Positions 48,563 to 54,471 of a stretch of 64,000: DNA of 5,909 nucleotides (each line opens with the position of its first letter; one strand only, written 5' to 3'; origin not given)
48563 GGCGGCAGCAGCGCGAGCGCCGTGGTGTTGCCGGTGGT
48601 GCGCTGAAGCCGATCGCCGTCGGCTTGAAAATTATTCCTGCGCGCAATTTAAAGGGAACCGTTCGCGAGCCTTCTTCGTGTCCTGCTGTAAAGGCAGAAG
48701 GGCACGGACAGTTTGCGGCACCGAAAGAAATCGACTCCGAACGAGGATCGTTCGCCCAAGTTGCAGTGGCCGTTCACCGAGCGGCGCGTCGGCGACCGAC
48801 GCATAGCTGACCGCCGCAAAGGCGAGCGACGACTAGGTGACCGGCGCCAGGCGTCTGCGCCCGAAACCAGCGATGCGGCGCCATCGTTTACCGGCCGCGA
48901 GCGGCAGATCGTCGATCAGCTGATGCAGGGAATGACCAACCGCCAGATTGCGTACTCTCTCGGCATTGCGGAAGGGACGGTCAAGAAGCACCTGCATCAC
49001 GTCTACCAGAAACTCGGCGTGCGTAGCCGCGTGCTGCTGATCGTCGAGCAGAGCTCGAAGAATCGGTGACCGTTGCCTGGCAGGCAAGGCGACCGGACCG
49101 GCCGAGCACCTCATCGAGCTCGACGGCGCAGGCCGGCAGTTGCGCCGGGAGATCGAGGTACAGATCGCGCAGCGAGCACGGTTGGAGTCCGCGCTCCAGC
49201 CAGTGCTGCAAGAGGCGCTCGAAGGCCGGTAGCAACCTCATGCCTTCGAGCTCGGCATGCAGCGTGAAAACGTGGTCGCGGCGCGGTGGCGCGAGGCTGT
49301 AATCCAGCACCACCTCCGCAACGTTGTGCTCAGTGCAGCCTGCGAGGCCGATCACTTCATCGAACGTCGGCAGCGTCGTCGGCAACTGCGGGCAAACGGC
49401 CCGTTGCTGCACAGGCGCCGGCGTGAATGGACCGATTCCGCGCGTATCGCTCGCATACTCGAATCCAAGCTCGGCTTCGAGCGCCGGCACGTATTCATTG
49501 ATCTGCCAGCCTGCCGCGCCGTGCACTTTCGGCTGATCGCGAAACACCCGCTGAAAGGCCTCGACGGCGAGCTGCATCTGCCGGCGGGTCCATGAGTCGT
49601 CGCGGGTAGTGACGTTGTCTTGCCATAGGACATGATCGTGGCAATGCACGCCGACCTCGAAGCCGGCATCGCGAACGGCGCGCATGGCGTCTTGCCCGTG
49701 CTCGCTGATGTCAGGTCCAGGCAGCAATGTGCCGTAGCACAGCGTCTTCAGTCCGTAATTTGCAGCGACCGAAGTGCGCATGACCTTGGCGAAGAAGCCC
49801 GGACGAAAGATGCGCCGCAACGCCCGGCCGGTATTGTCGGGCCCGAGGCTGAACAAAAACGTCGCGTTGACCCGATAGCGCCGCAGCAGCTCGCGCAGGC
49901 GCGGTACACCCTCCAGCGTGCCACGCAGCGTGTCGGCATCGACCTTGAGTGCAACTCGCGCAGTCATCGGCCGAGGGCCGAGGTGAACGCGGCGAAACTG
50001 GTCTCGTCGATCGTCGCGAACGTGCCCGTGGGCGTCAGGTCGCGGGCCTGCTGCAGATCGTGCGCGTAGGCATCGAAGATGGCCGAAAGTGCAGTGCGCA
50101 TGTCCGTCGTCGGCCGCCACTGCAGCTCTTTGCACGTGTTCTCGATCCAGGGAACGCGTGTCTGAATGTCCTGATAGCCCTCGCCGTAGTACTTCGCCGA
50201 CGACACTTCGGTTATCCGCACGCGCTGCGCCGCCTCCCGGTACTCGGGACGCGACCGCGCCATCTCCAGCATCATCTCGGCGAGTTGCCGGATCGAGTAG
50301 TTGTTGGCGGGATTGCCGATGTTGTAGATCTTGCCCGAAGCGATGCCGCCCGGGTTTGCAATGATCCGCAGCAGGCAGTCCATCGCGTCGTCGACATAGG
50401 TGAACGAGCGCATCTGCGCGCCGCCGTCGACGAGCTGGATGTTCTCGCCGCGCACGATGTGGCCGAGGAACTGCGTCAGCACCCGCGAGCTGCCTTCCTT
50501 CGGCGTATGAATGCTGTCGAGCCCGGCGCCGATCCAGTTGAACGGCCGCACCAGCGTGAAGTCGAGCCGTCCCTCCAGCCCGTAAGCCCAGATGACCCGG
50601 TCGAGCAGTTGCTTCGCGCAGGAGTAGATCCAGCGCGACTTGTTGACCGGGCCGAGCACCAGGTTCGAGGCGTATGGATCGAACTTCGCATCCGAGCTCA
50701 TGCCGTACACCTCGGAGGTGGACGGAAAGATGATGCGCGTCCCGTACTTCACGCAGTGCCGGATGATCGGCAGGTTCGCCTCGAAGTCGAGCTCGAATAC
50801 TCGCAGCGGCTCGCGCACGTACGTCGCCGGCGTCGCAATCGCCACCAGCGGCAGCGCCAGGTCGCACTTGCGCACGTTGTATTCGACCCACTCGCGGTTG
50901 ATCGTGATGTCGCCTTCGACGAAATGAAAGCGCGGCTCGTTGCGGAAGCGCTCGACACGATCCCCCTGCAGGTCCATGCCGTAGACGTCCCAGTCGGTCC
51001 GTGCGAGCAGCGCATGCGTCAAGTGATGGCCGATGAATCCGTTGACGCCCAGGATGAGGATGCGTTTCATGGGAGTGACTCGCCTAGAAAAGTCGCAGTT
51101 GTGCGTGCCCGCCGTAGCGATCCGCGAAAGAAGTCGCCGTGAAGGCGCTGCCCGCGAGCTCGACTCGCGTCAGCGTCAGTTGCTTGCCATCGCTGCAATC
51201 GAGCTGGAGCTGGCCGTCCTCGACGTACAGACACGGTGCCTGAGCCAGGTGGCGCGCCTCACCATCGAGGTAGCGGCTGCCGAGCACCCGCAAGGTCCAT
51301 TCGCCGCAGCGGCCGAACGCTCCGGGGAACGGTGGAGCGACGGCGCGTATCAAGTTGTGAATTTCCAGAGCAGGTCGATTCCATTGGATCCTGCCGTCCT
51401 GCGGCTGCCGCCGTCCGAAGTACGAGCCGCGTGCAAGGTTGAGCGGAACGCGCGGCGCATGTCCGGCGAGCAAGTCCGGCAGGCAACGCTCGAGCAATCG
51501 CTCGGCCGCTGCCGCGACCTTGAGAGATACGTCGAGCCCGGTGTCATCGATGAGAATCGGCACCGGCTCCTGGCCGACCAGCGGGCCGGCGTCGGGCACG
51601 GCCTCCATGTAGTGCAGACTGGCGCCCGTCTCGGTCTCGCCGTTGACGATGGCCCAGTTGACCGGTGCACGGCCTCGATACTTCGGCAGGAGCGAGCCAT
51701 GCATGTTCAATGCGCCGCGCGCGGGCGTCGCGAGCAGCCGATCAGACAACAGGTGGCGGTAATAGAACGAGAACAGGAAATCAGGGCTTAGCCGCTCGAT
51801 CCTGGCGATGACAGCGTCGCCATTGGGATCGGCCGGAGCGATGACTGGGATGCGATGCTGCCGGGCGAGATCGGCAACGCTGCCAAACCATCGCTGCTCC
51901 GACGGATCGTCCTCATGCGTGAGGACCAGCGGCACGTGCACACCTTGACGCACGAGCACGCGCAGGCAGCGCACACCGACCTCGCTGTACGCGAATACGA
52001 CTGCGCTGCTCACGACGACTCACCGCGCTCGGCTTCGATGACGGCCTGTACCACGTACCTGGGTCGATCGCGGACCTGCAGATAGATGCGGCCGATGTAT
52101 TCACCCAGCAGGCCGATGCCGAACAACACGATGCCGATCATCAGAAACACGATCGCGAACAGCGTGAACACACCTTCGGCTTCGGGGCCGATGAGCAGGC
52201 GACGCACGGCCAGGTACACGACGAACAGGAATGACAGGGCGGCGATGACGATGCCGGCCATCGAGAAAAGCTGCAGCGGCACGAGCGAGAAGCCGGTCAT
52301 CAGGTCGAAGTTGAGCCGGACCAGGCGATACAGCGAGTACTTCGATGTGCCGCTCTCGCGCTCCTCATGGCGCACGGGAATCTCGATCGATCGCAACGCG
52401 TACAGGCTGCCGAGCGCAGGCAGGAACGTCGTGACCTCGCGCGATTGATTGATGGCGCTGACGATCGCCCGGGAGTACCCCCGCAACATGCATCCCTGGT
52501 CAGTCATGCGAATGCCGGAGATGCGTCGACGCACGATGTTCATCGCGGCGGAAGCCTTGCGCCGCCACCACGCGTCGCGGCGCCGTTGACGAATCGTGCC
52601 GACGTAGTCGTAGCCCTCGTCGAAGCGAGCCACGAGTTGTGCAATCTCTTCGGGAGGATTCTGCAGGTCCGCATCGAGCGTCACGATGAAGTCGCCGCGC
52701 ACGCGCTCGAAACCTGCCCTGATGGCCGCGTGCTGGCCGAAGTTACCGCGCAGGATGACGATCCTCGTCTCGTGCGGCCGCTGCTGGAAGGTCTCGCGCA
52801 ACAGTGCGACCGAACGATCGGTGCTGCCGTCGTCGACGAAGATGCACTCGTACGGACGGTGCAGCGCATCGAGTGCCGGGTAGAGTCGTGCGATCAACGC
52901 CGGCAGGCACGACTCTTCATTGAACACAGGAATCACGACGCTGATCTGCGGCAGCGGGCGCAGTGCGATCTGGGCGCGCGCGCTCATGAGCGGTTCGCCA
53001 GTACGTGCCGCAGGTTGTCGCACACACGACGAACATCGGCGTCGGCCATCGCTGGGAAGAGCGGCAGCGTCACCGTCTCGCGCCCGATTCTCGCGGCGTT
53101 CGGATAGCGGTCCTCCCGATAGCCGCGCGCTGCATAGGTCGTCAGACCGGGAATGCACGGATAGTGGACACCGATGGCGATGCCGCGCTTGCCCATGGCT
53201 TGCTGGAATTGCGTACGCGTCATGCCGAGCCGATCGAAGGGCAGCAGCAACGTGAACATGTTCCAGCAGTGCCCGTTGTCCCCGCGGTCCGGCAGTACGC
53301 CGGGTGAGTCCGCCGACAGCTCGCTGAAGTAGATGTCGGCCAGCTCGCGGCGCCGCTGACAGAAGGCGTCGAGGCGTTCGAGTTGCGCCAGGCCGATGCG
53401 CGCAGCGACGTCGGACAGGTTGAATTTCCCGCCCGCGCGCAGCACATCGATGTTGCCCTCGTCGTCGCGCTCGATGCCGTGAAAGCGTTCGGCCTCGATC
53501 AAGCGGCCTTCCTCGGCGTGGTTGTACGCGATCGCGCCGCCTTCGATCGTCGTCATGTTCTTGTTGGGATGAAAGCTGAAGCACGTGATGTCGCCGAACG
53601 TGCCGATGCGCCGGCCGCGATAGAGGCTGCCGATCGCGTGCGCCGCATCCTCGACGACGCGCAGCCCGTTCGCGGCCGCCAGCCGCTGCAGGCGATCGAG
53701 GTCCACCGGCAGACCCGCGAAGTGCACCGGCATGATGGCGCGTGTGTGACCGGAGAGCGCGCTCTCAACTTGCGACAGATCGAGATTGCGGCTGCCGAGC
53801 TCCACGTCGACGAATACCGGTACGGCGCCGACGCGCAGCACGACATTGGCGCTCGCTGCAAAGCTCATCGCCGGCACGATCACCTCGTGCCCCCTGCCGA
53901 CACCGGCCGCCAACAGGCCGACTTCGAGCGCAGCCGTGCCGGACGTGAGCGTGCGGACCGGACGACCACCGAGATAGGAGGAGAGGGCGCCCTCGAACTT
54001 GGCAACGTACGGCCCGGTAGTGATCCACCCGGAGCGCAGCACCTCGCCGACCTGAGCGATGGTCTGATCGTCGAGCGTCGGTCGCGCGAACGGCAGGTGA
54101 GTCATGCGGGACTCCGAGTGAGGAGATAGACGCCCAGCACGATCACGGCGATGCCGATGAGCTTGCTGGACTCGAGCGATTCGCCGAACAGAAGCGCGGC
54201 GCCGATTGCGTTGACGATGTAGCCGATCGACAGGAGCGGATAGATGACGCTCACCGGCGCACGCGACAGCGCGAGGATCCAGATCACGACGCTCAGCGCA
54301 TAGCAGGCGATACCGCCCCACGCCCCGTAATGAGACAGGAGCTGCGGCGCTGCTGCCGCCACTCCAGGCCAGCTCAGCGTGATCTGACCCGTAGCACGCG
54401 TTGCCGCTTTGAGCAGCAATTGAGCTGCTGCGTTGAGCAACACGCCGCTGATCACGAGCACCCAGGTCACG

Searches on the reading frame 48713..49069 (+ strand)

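Call 73: search_protein_families(library=pfam, proteins=[window:48713-49069:+], max_evalue=0.0001)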
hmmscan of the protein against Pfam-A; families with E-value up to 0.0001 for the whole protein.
window:48713-49069:+ (118 aa): 2 families
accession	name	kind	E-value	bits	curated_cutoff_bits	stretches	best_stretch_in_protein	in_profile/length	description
PF00196.25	GerE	-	1.2e-18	66.9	23.5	1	58-111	2-55/57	Bacterial regulatory proteins, luxR family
PF08281.18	Sigma70_r4_2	-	3.6e-06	27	25.7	1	71-101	24-54/54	Sigma-70, region 4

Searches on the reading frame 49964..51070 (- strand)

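Call 73: search_protein_families(library=pfam, proteins=[window:49964-51070:-], max_evalue=0.0001)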
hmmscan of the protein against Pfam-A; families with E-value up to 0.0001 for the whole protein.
window:49964-51070:- (368 aa): 3 families
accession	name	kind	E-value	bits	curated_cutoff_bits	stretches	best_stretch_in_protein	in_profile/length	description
PF01370.27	Epimerase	-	2.3e-47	161.9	20.9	1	4-252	1-240/240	NAD dependent epimerase/dehydratase family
PF16363.11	GDP_Man_Dehyd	-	2.1e-21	77.2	27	1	5-327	1-328/332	GDP-mannose 4,6 dehydratase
PF13460.12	NAD_binding_10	-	6.3e-05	23.4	27.2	0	8-176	1-143/184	NAD(P)H-binding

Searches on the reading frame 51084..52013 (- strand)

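Call 73: search_protein_families(library=pfam, proteins=[window:51084-52013:-], max_evalue=0.0001)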
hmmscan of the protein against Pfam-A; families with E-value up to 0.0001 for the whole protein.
window:51084-52013:- (309 aa): 2 families
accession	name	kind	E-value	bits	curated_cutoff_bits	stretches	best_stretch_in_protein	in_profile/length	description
PF00551.24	Formyl_trans_N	-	5.7e-24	85.3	26.1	1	24-175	27-178/181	Formyl transferase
PF02911.23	Formyl_trans_C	-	2.5e-13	50.5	21.1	1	203-298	3-97/100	Formyl transferase, C-terminal domain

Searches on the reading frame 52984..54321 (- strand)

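Call 74: search_protein_families(library=pfam, proteins=[window:52984-54321:-], max_evalue=0.01)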
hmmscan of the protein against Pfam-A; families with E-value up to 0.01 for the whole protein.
window:52984-54321:- (445 aa): 2 families
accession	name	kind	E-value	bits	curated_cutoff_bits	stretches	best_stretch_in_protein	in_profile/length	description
PF01041.23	DegT_DnrJ_EryC1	-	3.1e-105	352.8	19.8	1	83-437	3-359/360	DegT/DnrJ/EryC1/StrS aminotransferase family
PF00155.27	Aminotran_1_2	-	0.003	17.3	19.7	1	107-231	45-191/361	Aminotransferase class I and II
